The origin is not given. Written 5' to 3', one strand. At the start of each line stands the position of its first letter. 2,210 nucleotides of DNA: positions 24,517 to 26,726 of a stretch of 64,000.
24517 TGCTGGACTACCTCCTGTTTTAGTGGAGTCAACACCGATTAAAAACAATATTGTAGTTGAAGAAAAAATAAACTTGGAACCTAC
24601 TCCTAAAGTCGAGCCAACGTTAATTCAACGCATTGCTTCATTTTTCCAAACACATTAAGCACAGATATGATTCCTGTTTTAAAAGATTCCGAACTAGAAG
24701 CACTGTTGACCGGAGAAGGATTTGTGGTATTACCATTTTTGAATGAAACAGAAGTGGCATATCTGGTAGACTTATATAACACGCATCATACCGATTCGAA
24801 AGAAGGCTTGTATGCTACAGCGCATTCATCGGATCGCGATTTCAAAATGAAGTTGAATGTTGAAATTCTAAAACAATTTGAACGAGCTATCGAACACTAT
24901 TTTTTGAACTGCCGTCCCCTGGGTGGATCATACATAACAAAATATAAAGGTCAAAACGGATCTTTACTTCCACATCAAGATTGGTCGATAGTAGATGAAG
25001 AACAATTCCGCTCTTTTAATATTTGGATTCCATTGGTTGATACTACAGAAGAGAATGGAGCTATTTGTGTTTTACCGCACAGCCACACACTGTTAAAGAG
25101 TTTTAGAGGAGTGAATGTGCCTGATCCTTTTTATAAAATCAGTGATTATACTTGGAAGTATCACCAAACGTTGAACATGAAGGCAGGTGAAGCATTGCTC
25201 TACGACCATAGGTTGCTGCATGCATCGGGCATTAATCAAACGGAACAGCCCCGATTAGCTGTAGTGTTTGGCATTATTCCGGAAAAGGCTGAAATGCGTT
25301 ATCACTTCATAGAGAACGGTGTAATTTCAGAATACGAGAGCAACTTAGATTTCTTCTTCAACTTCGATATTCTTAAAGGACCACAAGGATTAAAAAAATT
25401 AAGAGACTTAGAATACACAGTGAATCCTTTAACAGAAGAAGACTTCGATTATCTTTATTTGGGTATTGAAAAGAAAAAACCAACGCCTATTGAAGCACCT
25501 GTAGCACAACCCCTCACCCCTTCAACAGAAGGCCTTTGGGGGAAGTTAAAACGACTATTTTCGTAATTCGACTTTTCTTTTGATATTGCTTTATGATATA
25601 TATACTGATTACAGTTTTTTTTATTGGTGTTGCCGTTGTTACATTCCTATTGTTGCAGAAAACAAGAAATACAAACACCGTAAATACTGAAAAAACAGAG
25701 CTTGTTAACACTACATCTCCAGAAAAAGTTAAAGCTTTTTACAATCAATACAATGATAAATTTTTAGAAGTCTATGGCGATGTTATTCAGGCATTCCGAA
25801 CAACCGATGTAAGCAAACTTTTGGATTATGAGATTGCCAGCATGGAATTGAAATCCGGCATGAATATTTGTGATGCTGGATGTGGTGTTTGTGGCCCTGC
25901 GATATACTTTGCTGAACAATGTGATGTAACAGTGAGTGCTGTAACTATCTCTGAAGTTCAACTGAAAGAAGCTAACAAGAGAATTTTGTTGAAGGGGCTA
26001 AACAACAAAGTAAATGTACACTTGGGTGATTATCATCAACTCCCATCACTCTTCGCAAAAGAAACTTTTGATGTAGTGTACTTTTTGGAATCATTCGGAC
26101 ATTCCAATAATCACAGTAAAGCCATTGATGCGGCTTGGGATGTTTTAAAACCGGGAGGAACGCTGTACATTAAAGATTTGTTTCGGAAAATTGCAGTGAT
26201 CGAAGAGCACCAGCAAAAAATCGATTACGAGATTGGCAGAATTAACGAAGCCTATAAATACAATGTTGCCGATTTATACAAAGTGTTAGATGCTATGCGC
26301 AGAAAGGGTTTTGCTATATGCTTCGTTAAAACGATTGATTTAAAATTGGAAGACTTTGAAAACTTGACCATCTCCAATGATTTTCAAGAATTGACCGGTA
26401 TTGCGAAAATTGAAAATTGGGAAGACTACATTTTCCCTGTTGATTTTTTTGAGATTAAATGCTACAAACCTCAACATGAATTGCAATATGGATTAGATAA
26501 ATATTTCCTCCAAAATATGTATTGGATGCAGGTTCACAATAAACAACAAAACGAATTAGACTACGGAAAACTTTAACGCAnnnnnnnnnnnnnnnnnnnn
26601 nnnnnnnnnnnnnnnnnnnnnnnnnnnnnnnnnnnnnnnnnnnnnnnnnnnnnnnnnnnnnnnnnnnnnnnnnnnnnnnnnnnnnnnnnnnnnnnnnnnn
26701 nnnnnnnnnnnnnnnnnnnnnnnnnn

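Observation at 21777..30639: Six divergent PhyH-type Fe(II)/2OG dioxygenase paralogs built into one ABC-exporter glycan locus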

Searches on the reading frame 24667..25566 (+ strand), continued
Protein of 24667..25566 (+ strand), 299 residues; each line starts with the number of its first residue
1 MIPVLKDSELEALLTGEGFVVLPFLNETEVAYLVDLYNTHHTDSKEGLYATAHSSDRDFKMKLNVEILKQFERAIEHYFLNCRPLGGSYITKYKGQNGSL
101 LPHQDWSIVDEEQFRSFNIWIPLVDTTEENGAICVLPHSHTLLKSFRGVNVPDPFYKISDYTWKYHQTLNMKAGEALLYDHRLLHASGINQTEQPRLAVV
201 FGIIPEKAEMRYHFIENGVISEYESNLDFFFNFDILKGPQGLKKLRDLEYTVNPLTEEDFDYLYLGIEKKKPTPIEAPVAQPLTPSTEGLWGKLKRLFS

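Call 48: fold_search(model_id=the predicted structure, library=pdb)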
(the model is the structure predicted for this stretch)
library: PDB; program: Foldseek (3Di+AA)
matches with E <= 10: 1532; with E <= 0.001: 392
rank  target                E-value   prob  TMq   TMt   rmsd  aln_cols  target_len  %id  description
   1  5equ_A                9.2e-13  1.00  0.50  0.57   9.8       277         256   20  Crystal structure of the epimerase SnoN in complex with Fe3+, alpha ketoglutarate and nogalamycin RO (released 2016-05-11)
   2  5erl_A                2.7e-12  1.00  0.49  0.56   9.8       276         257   20  Crystal structure of the epimerase SnoN in complex with Ni2+, succinate and nogalamycin RO (released 2016-05-11)
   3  5ep9_D                2.9e-12  1.00  0.45  0.54  10.0       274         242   19  Crystal structure of the non-heme alpha ketoglutarate dependent epimerase SnoN from nogalamycin biosynthesis (released 2016-05-11)
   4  5ep9_A                4.8e-12  1.00  0.48  0.54   9.7       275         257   19  Crystal structure of the non-heme alpha ketoglutarate dependent epimerase SnoN from nogalamycin biosynthesis (released 2016-05-11)
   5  5ep9_C                6.5e-12  1.00  0.45  0.54  10.0       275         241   18  Crystal structure of the non-heme alpha ketoglutarate dependent epimerase SnoN from nogalamycin biosynthesis (released 2016-05-11)
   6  5erl_D                8.1e-12  1.00  0.49  0.56   7.4       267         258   19  Crystal structure of the epimerase SnoN in complex with Ni2+, succinate and nogalamycin RO (released 2016-05-11)
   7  5zm2_D                1.0e-11  1.00  0.43  0.47   7.2       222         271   18  Fe(II)/(alpha)ketoglutarate-dependent dioxygenase AndA (released 2018-07-18)
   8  5ep9_B                1.0e-11  1.00  0.47  0.54   9.4       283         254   19  Crystal structure of the non-heme alpha ketoglutarate dependent epimerase SnoN from nogalamycin biosynthesis (released 2016-05-11)
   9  5zm2_A                1.9e-11  1.00  0.43  0.47   6.8       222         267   17  Fe(II)/(alpha)ketoglutarate-dependent dioxygenase AndA (released 2018-07-18)
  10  9c9n                  2.0e-11  1.00  0.48  0.54   6.4       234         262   16  Crystal structure of Fe/2-OG dependent dioxygenase MysH in complex with nickel and succinate (released 2025-10-08)
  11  5zm2_B                2.6e-11  1.00  0.46  0.51   5.2       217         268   17  Fe(II)/(alpha)ketoglutarate-dependent dioxygenase AndA (released 2018-07-18)
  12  7wpy_A                3.2e-11  1.00  0.43  0.47   7.2       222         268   18  AndA_M119A_N121V variant (released 2023-02-01)
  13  5zm2_C                4.6e-11  1.00  0.47  0.52   5.1       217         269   18  Fe(II)/(alpha)ketoglutarate-dependent dioxygenase AndA (released 2018-07-18)
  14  8zyb_G                5.4e-11  1.00  0.45  0.50   5.8       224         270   20  a-KG dependent oxygenase (released 2025-06-18)
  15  7vbq_A                5.7e-11  1.00  0.44  0.48   6.2       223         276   15  Heterodimer structure of Fe(II)/(alpha)ketoglutarate-dependent dioxygenase TlxIJ (released 2022-04-20)
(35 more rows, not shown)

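Call 77: search_protein_families(library=pfam, proteins=[L013:1508-4324:+, L013:11091-12539:+, L013:12555-13487:+, L013:13514-14551:+, L023:13837-15288:+, L023:17043-18518:+, L023:12553-13350:+, L049:14050-15300:-, L049:15347-16546:-, L046:11818-13074:-], max_evalue=0.001)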
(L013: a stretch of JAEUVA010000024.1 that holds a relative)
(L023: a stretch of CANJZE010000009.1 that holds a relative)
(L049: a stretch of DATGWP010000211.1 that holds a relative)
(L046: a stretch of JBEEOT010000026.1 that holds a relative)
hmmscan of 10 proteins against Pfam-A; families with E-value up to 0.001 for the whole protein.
L013:1508-4324:+ (938 aa): 14 families
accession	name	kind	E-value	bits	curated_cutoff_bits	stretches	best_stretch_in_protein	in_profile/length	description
PF07719.23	TPR_2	-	1.7e-16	59.3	27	1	790-819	4-33/34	Tetratricopeptide repeat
PF00515.34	TPR_1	-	1.8e-13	50.1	27.8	1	790-820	4-34/34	Tetratricopeptide repeat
PF14559.12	TPR_19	-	6.1e-11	42.9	25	1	831-879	1-49/68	Tetratricopeptide repeat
PF13431.12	TPR_17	-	2.5e-09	37.1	24.4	0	776-806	2-32/34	Tetratricopeptide repeat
PF13424.12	TPR_12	-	1.6e-08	35.1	30.1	0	770-817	20-75/77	Tetratricopeptide repeat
PF13181.12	TPR_8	-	1e-07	32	25.7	0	790-819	4-33/34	Tetratricopeptide repeat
PF13174.12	TPR_6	-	1.2e-07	32.3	26.3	0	791-816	4-29/33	Tetratricopeptide repeat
PF13428.12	TPR_14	-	1.2e-07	32.1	23.5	0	825-861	5-41/44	Tetratricopeptide repeat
PF13432.12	TPR_16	-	1.4e-07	32.3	32.7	1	825-888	1-64/65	Tetratricopeptide repeat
PF23914.1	TPR_CcmH_CycH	-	1.6e-06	28.5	42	1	784-885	47-151/158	Cytochrome c-type biogenesis protein H TPR domain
PF13414.12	TPR_11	-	2.7e-06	27.4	26.8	0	770-801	11-42/42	TPR repeat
PF25575.1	TPR_BSK1_C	-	8.8e-05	22.8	42.2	0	832-886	53-108/118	Serine/threonine-protein kinase BSK1-like, TPR repeats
PF13231.12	PMT_2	-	0.00036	21.2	26.1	1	98-247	13-154/160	Dolichyl-phosphate-mannose-protein mannosyltransferase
PF12895.13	ANAPC3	-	0.00053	20.6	27.2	0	834-913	2-80/82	Anaphase-promoting complex, cyclosome, subunit 3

L013:11091-12539:+ (482 aa): 2 families
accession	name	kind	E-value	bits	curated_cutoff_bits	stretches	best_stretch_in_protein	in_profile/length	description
PF18962.6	Por_Secre_tail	-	2.2e-13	50.7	27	1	407-477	1-72/75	Secretion system C-terminal sorting domain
PF20434.5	BD-FAE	-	2.5e-11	44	26.8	1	60-198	1-114/215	BD-FAE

L013:12555-13487:+ (310 aa): 0 families

L013:13514-14551:+ (345 aa): 1 family
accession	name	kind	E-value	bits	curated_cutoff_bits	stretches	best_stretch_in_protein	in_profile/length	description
PF02086.21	MethyltransfD12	-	1.7e-54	185.7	22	1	50-324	1-253/253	D12 class N6 adenine-specific DNA methyltransferase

L023:13837-15288:+ (483 aa): 2 families
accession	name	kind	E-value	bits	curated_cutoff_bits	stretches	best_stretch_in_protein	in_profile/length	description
PF00171.27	Aldedh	-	7.7e-166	552.6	23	1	17-479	6-461/461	Aldehyde dehydrogenase family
PF05893.19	LuxC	-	0.00035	20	21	1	49-319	12-272/401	Acyl-CoA reductase (LuxC)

L023:17043-18518:+ (491 aa): 0 families

L023:12553-13350:+ (265 aa): 2 families
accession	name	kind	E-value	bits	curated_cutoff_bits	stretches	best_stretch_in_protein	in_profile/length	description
PF13561.12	adh_short_C2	-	7.9e-41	140.6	27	1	16-261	5-235/236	Enoyl-(Acyl carrier protein) reductase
PF00106.31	adh_short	-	3.5e-32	111.9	26.6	1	8-202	1-191/195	short chain dehydrogenase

L049:14050-15300:- (416 aa): 2 families
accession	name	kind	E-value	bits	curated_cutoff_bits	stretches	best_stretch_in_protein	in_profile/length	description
PF00926.24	DHBP_synthase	-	4.8e-90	300.7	26.4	1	11-202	2-191/191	3,4-dihydroxy-2-butanone 4-phosphate synthase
PF00925.25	GTP_cyclohydro2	-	1.7e-71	239.6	23.3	1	212-376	2-164/165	GTP cyclohydrolase II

L049:15347-16546:- (399 aa): 3 families
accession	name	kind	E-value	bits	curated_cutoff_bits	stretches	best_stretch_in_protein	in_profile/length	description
PF00535.33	Glycos_transf_2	-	3e-11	44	23.3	1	54-211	2-150/168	Glycosyl transferase family 2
PF13641.12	Glyco_tranf_2_3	-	3.8e-08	34.1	27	1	50-276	1-226/230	Glycosyltransferase like family 2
PF13506.12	Glyco_transf_21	-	0.00013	21.9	21.7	1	122-258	13-151/174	Glycosyl transferase family 21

L046:11818-13074:- (418 aa): 1 family
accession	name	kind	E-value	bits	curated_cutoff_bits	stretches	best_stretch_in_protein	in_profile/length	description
PF09903.14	DUF2130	-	1e-88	297.4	26.7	1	144-403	3-255/255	Uncharacterized protein conserved in bacteria (DUF2130)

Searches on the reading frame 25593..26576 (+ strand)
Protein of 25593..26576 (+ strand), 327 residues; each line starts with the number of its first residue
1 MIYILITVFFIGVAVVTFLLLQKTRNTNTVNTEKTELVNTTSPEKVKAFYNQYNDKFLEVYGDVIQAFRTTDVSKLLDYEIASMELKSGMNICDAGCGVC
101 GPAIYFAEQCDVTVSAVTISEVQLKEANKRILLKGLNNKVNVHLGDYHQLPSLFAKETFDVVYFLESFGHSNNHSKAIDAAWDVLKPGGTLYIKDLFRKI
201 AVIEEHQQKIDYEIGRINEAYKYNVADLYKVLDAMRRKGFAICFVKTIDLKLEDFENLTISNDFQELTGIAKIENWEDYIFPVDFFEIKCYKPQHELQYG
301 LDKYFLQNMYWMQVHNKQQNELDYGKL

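Call 3: search_protein_families(library=pfam, proteins=[window:25593-26576:+], max_evalue=0.01)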
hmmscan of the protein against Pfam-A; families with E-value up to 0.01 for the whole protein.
window:25593-26576:+ (327 aa): 10 families
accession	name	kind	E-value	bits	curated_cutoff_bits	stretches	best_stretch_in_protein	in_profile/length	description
PF08241.18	Methyltransf_11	-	3.8e-16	59.9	21.2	1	94-193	2-95/95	Methyltransferase domain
PF13649.12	Methyltransf_25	-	8.8e-15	55.6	27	1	92-189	1-97/97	Methyltransferase domain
PF02353.26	CMAS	-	1.4e-14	54.5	27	1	77-199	51-170/273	Mycolic acid cyclopropane synthetase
PF13847.12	Methyltransf_31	-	2e-13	50.7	27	1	87-207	2-123/145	Methyltransferase domain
PF13489.12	Methyltransf_23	-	2.3e-10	40.9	27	1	73-202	9-125/164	Methyltransferase domain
PF08242.18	Methyltransf_12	-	8.2e-10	39.7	30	1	94-191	2-98/98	Methyltransferase domain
PF01209.24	Ubie_methyltran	-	4.9e-08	33.1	20.1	1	79-197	38-155/233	ubiE/COQ5 methyltransferase family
PF09445.16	Methyltransf_15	-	0.0018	18.3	22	1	92-163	4-76/165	RNA cap guanine-N2 methyltransferase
PF05148.21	Methyltransf_8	-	0.0084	16.4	27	0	133-220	101-186/219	Hypothetical methyltransferase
PF13578.12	Methyltransf_24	-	0.0098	17.2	26.3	0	125-195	32-104/105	Methyltransferase domain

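Call 9: search_protein_families(library=ncbifam, proteins=[window:25593-26576:+], max_evalue=0.001)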
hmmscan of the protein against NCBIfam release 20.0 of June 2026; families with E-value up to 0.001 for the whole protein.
window:25593-26576:+ (327 aa): 26 families (the best 25 are shown)
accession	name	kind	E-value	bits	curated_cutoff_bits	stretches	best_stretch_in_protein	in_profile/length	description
NF040703.1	cyclopro_CfaB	exception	1.6e-14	53.5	650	1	77-191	148-261/393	C17 cyclopropane fatty acid synthase CfaB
NF008686.0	PRK11705.1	equivalog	1.1e-13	51.1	400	1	77-195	156-267/383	cyclopropane fatty acyl phospholipid synthase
NF053839.1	CPFASynBruc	equivalog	1.7e-13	50.4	600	1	82-195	168-278/410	cyclopropane fatty acid synthase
NF043040.1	corrin_prot_MT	hypoth_equivalog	3.3e-12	46.3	180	1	63-196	17-150/216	corrinoid protein-associated methyltransferase CpaM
NF045667.1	MTase_DVU1556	equivalog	7.1e-11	42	155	1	79-245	13-165/213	DVU_1556 family methyltransferase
NF041675.1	sarc_dimgly_tmase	equivalog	2.3e-09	37.6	550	1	83-198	61-174/278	sarcosine/dimethylglycine N-methyltransferase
TIGR01934.1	MenG_MenH_UbiE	subfamily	4.3e-08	32.7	158.35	1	83-201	34-149/223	ubiquinone/menaquinone biosynthesis methyltransferase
NF041536.1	ArsM_DUF2284_UU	exception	5.2e-08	31.7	575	1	85-211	73-198/459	arsenite methyltransferase/DUF2284 domain selenoprotein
TIGR01983.1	UbiG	equivalog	1.1e-07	31.4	102.95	1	87-200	48-158/228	bifunctional 2-polyprenyl-6-hydroxyphenol methylase/3-demethylubiquinol 3-O-methyltransferase UbiG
NF047649.1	MTase_UXPK_star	exception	3.5e-07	29.5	460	1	85-211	74-199/283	methyltransferase/UXPK-star double selenoprotein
TIGR02021.1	BchM-ChlM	equivalog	1e-06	28.3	158.9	1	69-170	37-130/218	magnesium protoporphyrin IX methyltransferase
NF001240.0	PRK00216.1-1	equivalog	1.2e-06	27.8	378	1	79-200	54-175/251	bifunctional demethylmenaquinone methyltransferase/2-methoxy-6-polyprenyl-1,4-benzoquinol methylase UbiE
NF008823.0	PRK11873.1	subfamily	1.5e-06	28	263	1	82-282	71-260/272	arsenite methyltransferase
NF040660.1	mycolic_MTase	equivalog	1.7e-06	27.8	390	1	77-199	49-168/283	cyclopropane mycolic acid synthase family methyltransferase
NF001244.0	PRK00216.1-5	equivalog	3.7e-06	26.4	216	1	82-201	42-161/236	bifunctional demethylmenaquinone methyltransferase/2-methoxy-6-polyprenyl-1,4-benzoquinol methylase UbiE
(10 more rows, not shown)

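Call 79: search_solved_structures(query=window:25593-26576:+, max_evalue=0.001)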
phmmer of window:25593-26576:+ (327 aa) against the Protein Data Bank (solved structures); distinct sequences matched with E-value up to 0.001: 20.
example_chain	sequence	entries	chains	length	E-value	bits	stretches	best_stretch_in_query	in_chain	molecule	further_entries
3bus_A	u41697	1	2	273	7.1e-21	78.1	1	41-204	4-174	Methyltransferase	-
5gm1_A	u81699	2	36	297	2.1e-15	60.1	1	75-195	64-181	O-methylransferase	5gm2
6uv6_A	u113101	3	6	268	4.9e-12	49.1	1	73-207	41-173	D-glucose O-methyltransferase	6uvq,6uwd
8zc8_A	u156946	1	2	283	1.6e-11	47.3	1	75-206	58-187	MitM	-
21zq_A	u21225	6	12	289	1.7e-11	47.3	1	75-206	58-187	MitM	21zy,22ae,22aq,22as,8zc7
4pne_A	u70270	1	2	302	4.3e-09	39.4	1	76-199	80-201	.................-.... protein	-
5wp5_A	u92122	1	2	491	6.2e-09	38.9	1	80-200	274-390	Phosphomethylethanolamine N-methyltransferase 2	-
5wp4_A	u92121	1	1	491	2.3e-08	37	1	68-199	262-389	Phosphoethanolamine N-methyltransferase 1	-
6bqc_A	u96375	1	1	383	1.7e-06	30.9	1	82-170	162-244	Cyclopropane-fatty-acyl-phospholipid synthase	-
3uj6_A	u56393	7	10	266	2.1e-06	30.6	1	40-196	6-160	Phosphoethanolamine N-methyltransferase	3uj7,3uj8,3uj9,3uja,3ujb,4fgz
3ujd_A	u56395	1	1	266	6.5e-06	28.9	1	41-196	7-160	Phosphoethanolamine N-methyltransferase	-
7qos_A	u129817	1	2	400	8.4e-06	28.6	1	79-193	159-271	Cyclopropane-fatty-acyl-phospholipid synthase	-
7v6h_A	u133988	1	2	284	8.6e-06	28.5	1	74-206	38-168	Cyclopropane fatty-acyl-phospholipid synthase-like methyltransferase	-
4r6w_A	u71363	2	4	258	1.4e-05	27.8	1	50-196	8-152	Phosphoethanolamine N-methyltransferase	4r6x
3ujc_A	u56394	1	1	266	1.8e-05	27.5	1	40-196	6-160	Phosphoethanolamine N-methyltransferase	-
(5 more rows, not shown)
